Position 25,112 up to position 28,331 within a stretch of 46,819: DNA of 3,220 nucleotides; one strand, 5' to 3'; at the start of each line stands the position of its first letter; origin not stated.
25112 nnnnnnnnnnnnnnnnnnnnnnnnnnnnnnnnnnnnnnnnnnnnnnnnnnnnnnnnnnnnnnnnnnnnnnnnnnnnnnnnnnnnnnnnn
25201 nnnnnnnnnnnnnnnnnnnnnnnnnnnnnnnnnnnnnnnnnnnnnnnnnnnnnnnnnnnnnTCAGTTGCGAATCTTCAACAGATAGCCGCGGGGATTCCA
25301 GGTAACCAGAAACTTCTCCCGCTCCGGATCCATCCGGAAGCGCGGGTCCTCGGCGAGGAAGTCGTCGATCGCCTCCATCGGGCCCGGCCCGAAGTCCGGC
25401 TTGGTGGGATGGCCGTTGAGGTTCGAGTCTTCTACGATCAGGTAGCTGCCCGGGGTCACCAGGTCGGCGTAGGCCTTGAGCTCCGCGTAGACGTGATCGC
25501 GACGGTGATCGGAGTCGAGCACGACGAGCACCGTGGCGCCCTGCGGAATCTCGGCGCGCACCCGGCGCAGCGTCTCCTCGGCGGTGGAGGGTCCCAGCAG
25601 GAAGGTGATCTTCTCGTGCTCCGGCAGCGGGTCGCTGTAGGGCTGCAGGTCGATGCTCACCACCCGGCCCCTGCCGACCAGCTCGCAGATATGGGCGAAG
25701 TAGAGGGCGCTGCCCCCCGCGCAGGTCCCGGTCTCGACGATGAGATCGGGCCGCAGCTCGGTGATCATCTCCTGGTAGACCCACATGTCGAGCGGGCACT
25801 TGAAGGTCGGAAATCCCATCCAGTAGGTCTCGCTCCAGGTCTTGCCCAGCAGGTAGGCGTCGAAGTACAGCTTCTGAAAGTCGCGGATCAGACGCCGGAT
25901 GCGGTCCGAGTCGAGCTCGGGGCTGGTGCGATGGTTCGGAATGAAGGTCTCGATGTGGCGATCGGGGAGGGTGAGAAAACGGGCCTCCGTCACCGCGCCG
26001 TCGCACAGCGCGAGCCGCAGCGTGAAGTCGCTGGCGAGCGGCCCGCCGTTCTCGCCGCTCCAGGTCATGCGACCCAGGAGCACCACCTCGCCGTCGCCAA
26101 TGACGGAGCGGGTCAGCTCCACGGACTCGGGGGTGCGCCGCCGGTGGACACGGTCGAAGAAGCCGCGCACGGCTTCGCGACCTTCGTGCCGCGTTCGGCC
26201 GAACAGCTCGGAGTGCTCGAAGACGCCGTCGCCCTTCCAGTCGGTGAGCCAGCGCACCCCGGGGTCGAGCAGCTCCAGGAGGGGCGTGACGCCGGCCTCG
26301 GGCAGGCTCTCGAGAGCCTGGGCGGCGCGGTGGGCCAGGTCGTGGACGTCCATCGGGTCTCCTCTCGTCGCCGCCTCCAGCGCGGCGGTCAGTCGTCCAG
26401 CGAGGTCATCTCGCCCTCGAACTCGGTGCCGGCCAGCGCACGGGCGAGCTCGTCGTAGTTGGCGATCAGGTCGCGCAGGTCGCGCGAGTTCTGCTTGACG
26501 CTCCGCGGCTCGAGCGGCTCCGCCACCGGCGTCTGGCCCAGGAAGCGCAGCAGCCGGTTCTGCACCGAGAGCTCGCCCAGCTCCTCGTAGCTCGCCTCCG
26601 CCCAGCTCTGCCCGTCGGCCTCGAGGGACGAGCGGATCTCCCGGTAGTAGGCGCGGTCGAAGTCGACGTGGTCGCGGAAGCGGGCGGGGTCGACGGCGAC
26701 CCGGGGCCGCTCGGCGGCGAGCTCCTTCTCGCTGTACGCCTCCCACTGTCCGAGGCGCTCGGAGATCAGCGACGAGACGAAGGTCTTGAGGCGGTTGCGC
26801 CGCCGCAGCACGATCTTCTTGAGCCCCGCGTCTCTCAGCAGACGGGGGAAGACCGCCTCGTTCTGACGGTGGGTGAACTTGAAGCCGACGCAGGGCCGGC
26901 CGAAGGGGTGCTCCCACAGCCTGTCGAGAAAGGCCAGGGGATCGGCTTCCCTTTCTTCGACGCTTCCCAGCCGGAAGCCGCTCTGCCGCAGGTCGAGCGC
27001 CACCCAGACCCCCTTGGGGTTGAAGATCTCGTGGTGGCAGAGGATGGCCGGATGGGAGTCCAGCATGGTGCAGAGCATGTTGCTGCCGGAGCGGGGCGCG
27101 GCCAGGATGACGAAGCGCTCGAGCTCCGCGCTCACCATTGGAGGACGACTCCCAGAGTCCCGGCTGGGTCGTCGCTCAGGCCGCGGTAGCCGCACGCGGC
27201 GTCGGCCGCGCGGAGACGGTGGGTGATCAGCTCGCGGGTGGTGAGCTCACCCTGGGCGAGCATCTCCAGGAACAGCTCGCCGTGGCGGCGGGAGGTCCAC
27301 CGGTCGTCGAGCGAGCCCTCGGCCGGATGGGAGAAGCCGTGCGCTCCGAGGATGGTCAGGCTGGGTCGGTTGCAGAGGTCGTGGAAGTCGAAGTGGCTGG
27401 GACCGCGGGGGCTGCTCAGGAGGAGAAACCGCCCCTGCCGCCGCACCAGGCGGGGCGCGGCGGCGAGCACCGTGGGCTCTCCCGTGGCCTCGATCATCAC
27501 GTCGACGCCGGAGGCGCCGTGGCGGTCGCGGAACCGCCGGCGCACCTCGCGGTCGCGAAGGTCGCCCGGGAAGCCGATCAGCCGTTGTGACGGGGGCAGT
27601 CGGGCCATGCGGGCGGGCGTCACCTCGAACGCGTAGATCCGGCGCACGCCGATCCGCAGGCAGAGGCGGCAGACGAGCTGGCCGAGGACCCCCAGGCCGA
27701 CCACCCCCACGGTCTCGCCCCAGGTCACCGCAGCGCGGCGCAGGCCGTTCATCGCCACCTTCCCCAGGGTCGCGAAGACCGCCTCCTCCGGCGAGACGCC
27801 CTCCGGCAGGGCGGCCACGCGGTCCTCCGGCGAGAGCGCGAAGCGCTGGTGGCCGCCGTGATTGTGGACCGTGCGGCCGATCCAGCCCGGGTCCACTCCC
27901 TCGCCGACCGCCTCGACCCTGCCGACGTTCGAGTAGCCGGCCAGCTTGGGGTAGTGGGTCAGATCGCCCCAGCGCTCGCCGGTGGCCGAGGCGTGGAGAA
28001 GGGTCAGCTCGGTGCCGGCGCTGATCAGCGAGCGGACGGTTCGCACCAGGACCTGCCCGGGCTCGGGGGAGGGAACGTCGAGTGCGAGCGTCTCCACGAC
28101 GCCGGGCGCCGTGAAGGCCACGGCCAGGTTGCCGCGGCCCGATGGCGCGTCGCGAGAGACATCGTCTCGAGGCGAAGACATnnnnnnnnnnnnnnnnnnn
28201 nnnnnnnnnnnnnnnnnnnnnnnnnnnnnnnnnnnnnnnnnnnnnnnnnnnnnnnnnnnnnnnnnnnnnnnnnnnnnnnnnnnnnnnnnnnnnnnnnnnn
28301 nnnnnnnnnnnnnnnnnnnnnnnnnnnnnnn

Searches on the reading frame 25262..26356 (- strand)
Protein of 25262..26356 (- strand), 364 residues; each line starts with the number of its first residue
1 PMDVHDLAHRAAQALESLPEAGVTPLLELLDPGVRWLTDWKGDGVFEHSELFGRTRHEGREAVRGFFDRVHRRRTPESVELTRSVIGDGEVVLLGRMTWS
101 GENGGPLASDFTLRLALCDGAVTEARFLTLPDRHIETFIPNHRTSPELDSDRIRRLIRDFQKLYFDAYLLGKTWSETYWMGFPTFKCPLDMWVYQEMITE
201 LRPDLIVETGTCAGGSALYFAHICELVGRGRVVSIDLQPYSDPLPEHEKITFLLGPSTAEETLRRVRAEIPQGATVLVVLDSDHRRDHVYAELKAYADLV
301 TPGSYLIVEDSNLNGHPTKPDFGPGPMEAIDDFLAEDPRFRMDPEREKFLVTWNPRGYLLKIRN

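Call 101: search_protein_families(library=ncbifam, proteins=[window:25262-26356:-], max_evalue=0.001)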
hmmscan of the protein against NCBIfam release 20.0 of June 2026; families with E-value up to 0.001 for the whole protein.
window:25262-26356:- (364 aa): 2 families
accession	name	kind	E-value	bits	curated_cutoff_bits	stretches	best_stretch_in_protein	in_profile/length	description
NF045824.1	RhmsylMtase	equivalog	3.4e-49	167.3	400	1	163-361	21-225/226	rhamnosyl O-methyltransferase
TIGR00438.1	rrmJ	equivalog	0.00013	21.5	300.15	1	204-280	34-104/188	23S rRNA (uridine(2552)-2'-O)-methyltransferase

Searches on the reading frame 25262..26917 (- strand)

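Call 5: search_protein_families(library=pfam, proteins=[window:25262-26917:-], max_evalue=0.01)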
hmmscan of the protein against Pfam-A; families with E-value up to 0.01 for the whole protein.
window:25262-26917:- (551 aa): 4 families
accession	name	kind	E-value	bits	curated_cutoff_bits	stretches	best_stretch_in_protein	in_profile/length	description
PF04989.18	RMNT_CmcI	-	3.6e-58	197.1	23.2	1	360-548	3-205/206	Rhamnosyl O-methyltransferase/CmcI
PF13578.12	Methyltransf_24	-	3.6e-10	41.1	26.3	1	394-497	1-104/105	Methyltransferase domain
PF12680.13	SnoaL_2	-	4.9e-05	24.3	27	1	227-311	20-101/102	SnoaL-like domain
PF12524.13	GlyL_C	-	0.0085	16.6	21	0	54-102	5-51/65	dsDNA virus glycoprotein L C terminal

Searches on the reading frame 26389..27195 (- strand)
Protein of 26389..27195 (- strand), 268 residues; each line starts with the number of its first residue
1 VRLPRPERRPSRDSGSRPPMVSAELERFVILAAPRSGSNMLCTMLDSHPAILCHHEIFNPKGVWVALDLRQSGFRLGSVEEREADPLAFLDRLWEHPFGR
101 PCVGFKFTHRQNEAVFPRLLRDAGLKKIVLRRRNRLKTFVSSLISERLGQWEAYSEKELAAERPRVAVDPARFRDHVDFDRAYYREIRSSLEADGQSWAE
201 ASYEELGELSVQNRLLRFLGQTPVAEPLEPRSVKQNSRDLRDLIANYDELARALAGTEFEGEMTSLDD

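Call 5: search_protein_families(library=pfam, proteins=[window:26389-27195:-], max_evalue=0.01)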
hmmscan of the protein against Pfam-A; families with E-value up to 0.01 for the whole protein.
window:26389-27195:- (268 aa): 1 family
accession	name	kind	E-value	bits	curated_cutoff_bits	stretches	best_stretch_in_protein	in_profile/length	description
PF13469.12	Sulfotransfer_3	-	3.7e-05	24.5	27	1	29-60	3-36/216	Sulfotransferase family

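Call 6: search_protein_families(library=ncbifam, proteins=[window:26389-27195:-], max_evalue=0.001)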
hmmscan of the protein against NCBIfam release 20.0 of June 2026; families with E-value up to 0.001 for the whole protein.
window:26389-27195:- (268 aa): 0 families

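Call 46: search_solved_structures(query=window:26389-27195:-, max_evalue=1)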
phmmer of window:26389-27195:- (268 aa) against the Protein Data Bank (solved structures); distinct sequences matched with E-value up to 1: 9.
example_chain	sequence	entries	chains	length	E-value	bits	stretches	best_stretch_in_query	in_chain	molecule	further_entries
9vki_A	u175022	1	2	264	2.6e-21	79.5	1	24-247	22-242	LPS sulfotransferase NodH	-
4gbm_A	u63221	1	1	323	0.1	15.3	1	10-56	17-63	CurM Sulfotransferase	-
9wwe_A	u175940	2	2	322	0.5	13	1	31-57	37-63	Protein-tyrosine sulfotransferase 2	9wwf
9wp1_A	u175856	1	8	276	0.52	13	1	30-57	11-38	Protein-tyrosine sulfotransferase 1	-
5wrj_A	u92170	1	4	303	0.53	12.9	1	29-57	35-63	Protein-tyrosine sulfotransferase 1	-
3ap1_A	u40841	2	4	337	0.53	12.9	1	31-57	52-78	Protein-tyrosine sulfotransferase 2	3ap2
3ap3_A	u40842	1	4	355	0.57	12.8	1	31-57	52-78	Protein-tyrosine sulfotransferase 2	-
5wri_A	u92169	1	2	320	0.57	12.8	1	29-57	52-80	Protein-tyrosine sulfotransferase 1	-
1whz_A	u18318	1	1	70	0.71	12.5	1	91-127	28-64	Hypothetical protein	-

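Call 101: search_protein_families(library=ncbifam, proteins=[window:26389-27138:-], max_evalue=0.001)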
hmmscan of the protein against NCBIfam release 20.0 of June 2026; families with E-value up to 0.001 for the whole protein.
window:26389-27138:- (249 aa): 0 families

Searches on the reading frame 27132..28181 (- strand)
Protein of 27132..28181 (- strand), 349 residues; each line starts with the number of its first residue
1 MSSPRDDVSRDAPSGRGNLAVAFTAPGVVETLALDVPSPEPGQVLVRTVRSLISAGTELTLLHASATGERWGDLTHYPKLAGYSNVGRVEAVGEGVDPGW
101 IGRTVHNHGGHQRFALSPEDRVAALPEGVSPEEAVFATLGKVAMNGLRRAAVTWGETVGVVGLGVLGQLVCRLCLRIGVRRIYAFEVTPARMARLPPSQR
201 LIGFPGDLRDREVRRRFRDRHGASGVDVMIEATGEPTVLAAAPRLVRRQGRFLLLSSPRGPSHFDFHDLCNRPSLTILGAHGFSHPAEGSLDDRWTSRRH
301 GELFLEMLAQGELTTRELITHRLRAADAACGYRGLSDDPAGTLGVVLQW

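Call 5: search_protein_families(library=pfam, proteins=[window:27132-28181:-], max_evalue=0.01)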
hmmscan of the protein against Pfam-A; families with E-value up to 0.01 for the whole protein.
window:27132-28181:- (349 aa): 1 family
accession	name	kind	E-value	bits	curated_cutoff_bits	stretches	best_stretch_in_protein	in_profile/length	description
PF00107.32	ADH_zinc_N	-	1.3e-08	35.3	31.8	1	166-284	2-116/129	Zinc-binding dehydrogenase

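Call 6: search_protein_families(library=ncbifam, proteins=[window:27132-28181:-], max_evalue=0.001)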
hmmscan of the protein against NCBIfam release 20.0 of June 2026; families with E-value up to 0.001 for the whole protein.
window:27132-28181:- (349 aa): 9 families
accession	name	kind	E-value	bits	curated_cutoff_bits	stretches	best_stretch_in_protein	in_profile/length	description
TIGR01202.1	bchC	equivalog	2.7e-14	53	291.25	1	20-339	4-300/308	chlorophyll synthesis pathway protein BchC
NF003808.0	PRK05396.1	equivalog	1.6e-13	50.3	380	1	105-341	115-334/341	L-threonine 3-dehydrogenase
TIGR00692.1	tdh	equivalog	8.6e-11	41.4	458.35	1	105-282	113-287/340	L-threonine 3-dehydrogenase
NF007489.0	PRK10083.1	equivalog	1e-09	37.8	376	1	28-105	11-81/339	Zn-dependent oxidoreductase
TIGR03366.1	HpnZ_proposed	hypoth_equivalog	1.2e-09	37.8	328.1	1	123-284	123-282/315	putative phosphonate catabolism associated alcohol dehydrogenase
NF041097.1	keto_inos_dh_IolM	equivalog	4e-08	32.3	450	1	149-283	201-337/389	scyllo-inosose 3-dehydrogenase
TIGR03451.1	mycoS_dep_FDH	equivalog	1.2e-07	30.9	512.9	1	142-265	160-285/358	S-(hydroxymethyl)mycothiol dehydrogenase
TIGR02818.1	adh_III_F_hyde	equivalog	2.1e-05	23.8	543.95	0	20-97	5-75/368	S-(hydroxymethyl)glutathione dehydrogenase/class III alcohol dehydrogenase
NF047908.1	AldhRedAhr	equivalog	0.00017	20.6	470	0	120-191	131-202/335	NADPH-dependent aldehyde reductase Ahr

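Call 73: search_solved_structures(query=window:27132-28181:-, max_evalue=0.00001)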
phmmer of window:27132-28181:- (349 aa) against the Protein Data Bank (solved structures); distinct sequences matched with E-value up to 0.00001: 14.
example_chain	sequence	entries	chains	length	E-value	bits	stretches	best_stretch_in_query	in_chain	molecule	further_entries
2d8a_A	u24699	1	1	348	3.1e-12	49.3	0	108-282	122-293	Probable L-threonine 3-dehydrogenase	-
2dfv_A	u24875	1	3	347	3.2e-12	49.2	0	108-282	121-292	Probable L-threonine 3-dehydrogenase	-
4cpd_A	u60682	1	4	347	1.1e-11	47.5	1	122-262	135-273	ALCOHOL DEHYDROGENASE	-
6ie0_A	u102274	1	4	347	2.2e-10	43.2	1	99-257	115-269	(R,R)-butanediol dehydrogenase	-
5vm2_A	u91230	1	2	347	3.2e-09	39.4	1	108-271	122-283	Alcohol dehydrogenase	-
6z42_A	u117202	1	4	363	5.3e-08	35.4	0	108-269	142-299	Alcohol dehydrogenase, zinc-containing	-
1llu_A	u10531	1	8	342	5.8e-08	35.2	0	108-263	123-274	Alcohol Dehydrogenase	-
4ilk_A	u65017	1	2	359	4.1e-07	32.4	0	105-262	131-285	Starvation sensing protein rspB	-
3s1l_A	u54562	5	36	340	4.5e-07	32.3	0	108-279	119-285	Zinc-containing alcohol dehydrogenase superfamily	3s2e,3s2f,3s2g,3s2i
3gfb_A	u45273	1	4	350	4.7e-07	32.2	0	29-103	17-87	L-threonine 3-dehydrogenase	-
7y9p_A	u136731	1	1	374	6.8e-07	31.7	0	113-328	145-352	Xylitol dehydrogenase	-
2dq4_A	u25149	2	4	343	3e-06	29.6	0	106-279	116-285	L-threonine 3-dehydrogenase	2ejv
1pl6_A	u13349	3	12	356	3.1e-06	29.5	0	124-254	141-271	Sorbitol dehydrogenase | human sorbitol dehydrogenase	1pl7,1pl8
5kia_A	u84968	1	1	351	3.1e-06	29.5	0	101-283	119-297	L-threonine 3-dehydrogenase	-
